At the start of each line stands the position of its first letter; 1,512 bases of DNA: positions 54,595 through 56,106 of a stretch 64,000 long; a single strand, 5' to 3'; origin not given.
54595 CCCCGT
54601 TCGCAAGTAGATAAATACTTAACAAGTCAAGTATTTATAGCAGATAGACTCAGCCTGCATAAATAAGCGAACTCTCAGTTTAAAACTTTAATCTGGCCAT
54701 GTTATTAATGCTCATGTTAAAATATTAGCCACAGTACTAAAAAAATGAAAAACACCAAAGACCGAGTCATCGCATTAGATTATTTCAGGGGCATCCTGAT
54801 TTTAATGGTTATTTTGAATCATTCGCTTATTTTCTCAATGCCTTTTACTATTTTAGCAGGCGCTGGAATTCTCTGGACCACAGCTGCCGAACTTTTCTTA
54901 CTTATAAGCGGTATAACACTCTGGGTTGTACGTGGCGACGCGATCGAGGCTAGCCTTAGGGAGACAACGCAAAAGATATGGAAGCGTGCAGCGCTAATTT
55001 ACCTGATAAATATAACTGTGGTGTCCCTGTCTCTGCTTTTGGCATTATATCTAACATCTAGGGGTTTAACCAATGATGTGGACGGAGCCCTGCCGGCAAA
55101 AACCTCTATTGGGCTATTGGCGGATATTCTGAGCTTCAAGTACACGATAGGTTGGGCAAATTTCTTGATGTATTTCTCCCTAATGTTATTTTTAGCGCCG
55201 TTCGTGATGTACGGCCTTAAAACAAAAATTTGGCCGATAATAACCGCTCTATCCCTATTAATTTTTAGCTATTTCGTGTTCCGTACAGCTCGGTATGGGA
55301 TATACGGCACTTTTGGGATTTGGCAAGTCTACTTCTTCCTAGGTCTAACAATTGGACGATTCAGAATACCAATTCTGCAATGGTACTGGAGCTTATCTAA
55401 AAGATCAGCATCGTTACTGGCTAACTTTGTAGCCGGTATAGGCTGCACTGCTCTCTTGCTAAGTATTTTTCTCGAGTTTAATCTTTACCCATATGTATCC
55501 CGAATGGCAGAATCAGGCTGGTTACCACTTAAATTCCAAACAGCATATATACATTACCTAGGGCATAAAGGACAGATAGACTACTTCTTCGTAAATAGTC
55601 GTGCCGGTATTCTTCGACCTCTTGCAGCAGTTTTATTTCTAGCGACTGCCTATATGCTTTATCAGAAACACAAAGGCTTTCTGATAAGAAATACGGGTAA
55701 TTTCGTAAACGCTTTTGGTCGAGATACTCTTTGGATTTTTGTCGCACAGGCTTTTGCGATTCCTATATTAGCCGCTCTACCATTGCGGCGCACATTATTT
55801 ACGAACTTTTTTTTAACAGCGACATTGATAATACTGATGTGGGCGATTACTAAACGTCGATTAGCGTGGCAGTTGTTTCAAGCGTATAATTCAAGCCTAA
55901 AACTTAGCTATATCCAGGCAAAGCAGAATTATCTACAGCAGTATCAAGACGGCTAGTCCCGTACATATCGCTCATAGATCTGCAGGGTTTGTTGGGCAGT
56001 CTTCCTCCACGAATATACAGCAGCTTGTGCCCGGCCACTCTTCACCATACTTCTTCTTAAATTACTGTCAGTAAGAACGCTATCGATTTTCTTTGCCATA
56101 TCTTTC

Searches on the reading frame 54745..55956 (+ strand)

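Call 61: search_protein_families(library=pfam, proteins=[window:54745-55956:+], max_evalue=0.001)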
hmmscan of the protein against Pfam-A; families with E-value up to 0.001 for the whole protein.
window:54745-55956:+ (403 aa): 2 families
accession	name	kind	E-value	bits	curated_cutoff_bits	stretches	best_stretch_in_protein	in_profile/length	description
PF10129.15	OpgC_C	-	8.9e-16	58.2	21.4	1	7-369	1-350/358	OpgC protein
PF01757.29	Acyl_transf_3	-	2.3e-09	37.2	31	1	9-367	2-323/326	Acyltransferase domain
